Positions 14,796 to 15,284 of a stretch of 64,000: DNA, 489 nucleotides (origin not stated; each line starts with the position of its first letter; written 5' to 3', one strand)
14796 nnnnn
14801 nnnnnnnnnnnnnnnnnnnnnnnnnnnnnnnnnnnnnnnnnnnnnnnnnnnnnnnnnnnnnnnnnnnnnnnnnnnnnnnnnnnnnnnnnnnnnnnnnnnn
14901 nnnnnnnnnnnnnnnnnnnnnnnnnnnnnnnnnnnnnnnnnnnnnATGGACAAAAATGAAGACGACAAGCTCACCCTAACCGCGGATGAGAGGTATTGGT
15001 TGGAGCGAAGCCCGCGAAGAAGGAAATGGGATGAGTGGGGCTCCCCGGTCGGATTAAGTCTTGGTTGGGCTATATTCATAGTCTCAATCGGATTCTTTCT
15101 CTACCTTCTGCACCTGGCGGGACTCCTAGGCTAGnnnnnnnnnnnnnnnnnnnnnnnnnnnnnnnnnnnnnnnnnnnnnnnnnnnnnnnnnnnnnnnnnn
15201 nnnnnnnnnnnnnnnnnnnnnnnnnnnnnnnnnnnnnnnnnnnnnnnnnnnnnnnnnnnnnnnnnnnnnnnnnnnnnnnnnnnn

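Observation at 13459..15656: Two unrelated genes share the same promoter-like 5' element and the same 35-nt 3' element (a 'P-gene-R' cassette duplicated with different cargo)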

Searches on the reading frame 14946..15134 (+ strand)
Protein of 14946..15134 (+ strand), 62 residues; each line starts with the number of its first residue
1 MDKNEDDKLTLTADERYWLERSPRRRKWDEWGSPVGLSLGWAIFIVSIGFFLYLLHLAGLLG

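Call 10: search_protein_families(library=pfam, proteins=[window:14946-15134:+], max_evalue=0.01)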
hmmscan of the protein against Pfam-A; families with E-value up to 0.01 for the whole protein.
window:14946-15134:+ (62 aa): 0 families

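Call 28: find_homologous_proteins(query=window:14946-15134:+, max_evalue=0.01)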
Query window:14946-15134:+ (62 aa): 91 proteins with E <= 0.01 among 92 candidates.
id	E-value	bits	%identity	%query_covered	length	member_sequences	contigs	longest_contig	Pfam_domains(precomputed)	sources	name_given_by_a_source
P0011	1.2e-35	138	100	100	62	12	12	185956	-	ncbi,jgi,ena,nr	ncbi:MAG: Uncharacterized protein LiPW15_709 [Parcubacteria group bacterium LiPW_15]|nr:MAG: Unchara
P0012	5.3e-30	120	90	82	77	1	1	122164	-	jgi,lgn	jgi:hypothetical protein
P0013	3.4e-29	117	82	82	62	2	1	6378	-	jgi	jgi:hypothetical protein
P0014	4.2e-29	117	84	82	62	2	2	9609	-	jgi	-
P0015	1.7e-28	115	80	82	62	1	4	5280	-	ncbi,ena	-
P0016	1.1e-27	113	82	82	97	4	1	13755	-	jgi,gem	-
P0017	1.7e-27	112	79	98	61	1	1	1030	-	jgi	-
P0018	6.4e-27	110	78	82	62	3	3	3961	-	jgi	-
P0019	1.1e-26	110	78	100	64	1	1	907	-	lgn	-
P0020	1.2e-26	109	80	82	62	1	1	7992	-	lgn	-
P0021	2.1e-26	109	80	98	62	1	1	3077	-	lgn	-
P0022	9.6e-26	107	78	82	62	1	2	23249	-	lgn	-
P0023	4.3e-25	105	76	82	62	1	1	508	-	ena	-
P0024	5.6e-25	104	80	82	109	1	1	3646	-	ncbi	-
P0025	7.6e-25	104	74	100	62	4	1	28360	-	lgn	-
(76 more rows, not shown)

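Call 29: find_encoding_contigs(protein=P0011, flank=4000, max_places=10)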
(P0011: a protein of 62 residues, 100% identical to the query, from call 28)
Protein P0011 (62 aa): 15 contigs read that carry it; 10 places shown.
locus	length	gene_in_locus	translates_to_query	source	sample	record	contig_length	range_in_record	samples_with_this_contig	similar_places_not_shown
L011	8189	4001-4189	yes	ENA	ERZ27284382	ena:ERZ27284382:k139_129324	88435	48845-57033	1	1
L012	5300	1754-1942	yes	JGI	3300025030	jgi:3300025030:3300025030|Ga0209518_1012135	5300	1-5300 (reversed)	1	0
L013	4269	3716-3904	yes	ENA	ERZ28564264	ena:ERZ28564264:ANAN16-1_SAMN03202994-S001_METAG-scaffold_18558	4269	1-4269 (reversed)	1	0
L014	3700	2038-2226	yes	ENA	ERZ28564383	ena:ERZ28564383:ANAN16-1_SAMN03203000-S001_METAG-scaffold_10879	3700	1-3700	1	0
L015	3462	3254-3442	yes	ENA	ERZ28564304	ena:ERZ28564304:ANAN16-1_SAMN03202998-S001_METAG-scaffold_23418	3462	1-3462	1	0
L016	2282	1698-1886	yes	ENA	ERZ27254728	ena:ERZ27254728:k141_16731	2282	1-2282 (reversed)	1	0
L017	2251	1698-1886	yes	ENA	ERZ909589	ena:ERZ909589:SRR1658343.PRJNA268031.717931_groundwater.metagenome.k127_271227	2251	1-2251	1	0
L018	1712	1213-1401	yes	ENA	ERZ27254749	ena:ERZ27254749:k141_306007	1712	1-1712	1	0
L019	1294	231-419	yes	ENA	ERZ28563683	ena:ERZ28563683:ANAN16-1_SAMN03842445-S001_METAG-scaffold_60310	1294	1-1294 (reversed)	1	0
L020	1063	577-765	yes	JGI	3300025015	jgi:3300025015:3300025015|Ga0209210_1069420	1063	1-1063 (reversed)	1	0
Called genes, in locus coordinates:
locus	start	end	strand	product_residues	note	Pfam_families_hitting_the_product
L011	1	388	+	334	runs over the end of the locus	PF14528:LAGLIDADG_3 (faint)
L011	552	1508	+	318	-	PF01841:Transglut_core (weak)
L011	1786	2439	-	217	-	PF00300:His_Phos_1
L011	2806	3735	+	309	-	-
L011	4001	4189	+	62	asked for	-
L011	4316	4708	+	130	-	-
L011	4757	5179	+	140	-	PF04073:tRNA_edit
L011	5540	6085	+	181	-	-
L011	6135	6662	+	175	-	-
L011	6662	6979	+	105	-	-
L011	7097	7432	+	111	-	-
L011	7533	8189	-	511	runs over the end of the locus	PF00175:NAD_binding_1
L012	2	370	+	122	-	?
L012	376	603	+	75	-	-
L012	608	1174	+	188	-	PF01510:Amidase_2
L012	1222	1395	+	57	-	-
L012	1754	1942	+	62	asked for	-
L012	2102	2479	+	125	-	-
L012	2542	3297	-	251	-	-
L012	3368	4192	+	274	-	PF01726:LexA_DNA_bind, PF00717:Peptidase_S24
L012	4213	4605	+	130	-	-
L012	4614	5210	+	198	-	PF08937:ThsB_TIR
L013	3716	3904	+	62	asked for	-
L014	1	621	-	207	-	?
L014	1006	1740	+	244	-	-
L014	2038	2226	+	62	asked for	-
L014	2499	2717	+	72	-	-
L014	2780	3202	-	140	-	-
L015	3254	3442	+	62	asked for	-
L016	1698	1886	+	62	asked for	-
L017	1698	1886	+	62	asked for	-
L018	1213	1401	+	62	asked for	-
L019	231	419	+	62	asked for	-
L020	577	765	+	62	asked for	-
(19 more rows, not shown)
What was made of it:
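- The source is a metagenome assembly, and related strains coexist in similar samples (call 29).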

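Call 30: find_encoding_contigs(protein=P0012, flank=5000, max_places=4)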
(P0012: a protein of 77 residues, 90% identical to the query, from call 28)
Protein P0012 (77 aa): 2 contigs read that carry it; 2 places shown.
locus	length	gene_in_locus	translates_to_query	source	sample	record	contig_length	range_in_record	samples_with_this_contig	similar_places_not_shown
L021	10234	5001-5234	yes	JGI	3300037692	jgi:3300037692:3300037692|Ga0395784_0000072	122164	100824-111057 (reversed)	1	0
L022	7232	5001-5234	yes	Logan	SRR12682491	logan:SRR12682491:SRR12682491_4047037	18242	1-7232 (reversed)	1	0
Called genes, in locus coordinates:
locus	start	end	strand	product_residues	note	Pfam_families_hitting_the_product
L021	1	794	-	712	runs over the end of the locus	PF03477:ATP-cone, PF13597:NRDD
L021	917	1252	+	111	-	PF01022:HTH_5 (weak), PF12840:HTH_20 (weak)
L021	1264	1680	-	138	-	-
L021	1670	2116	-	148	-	-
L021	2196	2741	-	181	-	-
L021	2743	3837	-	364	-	PF11104:PilM_2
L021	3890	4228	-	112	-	PF01588:tRNA_bind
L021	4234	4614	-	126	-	PF03652:RuvX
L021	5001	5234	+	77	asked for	-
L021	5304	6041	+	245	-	PF00657:Lipase_GDSL, PF13472:Lipase_GDSL_2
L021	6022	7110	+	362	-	PF01757:Acyl_transf_3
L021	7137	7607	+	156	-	-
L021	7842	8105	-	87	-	PF01649:Ribosomal_S20p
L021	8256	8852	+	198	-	PF01330:RuvA_N, PF14520:HHH_5, PF07499:RuvA_C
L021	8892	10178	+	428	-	PF08245:Mur_ligase_M, PF02875:Mur_ligase_C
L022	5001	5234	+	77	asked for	-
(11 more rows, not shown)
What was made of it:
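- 14946..15134 (+): Gene X, a 62-aa small membrane protein widespread in Patescibacteria; the ancestral neighbour downstream of tRNA-Ser. 91 homologs (call 28); contexts (calls 29, 30).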

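Call 54: search_protein_families(library=ncbifam, proteins=[window:14946-15134:+], max_evalue=0.1)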
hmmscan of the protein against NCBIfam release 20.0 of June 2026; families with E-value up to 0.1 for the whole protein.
window:14946-15134:+ (62 aa): 0 families

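Call 59: search_protein_families(library=pfam, proteins=[L012:2542-3297:-, L012:1222-1395:+, L012:376-603:+, L014:1006-1740:+], max_evalue=0.01)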
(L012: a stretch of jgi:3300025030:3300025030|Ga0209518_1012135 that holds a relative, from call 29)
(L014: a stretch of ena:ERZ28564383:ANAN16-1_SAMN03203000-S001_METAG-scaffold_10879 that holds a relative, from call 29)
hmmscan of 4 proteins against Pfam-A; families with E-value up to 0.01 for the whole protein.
L012:2542-3297:- (251 aa): 0 families

L012:1222-1395:+ (57 aa): 0 families

L012:376-603:+ (75 aa): 1 family
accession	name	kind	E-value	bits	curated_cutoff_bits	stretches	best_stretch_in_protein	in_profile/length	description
PF10987.13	DUF2806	-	0.0042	17.4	24.5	1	15-53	11-49/221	Protein of unknown function (DUF2806)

L014:1006-1740:+ (244 aa): 2 families
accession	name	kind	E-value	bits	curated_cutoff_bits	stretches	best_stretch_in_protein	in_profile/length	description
PF14528.11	LAGLIDADG_3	-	5.9e-05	23.7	22.5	0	153-214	4-56/82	LAGLIDADG-like domain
PF03161.18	LAGLIDADG_2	-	0.00076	19.9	25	0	58-118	5-70/168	LAGLIDADG DNA endonuclease family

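Call 77: find_encoding_contigs(protein=P0014, flank=5000, max_places=4)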
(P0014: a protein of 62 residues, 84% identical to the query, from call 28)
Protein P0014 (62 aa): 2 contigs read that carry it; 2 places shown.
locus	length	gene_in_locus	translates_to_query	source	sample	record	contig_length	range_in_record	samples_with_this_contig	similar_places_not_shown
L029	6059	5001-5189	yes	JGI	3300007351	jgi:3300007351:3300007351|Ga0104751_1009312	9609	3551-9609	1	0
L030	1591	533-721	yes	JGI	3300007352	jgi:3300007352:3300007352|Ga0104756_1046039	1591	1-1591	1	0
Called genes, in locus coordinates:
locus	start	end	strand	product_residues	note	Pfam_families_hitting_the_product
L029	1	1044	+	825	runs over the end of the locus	PF02861:Clp_N, PF02861:Clp_N, PF23569:NBD_SMAX1, PF00004:AAA, PF17871:AAA_lid_9, PF00158:Sigma54_activat, PF00004:AAA, PF07724:AAA_2, +8 more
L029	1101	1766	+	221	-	PF00156:Pribosyltran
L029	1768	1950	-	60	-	-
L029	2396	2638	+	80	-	PF01541:GIY-YIG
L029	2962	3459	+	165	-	PF00857:Isochorismatase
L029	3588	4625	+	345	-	PF02016:Peptidase_S66, PF17676:Peptidase_S66C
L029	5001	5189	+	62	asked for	-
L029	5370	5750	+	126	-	PF07237:DUF1428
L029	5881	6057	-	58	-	?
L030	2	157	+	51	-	?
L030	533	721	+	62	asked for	-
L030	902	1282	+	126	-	PF07237:DUF1428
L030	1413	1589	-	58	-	?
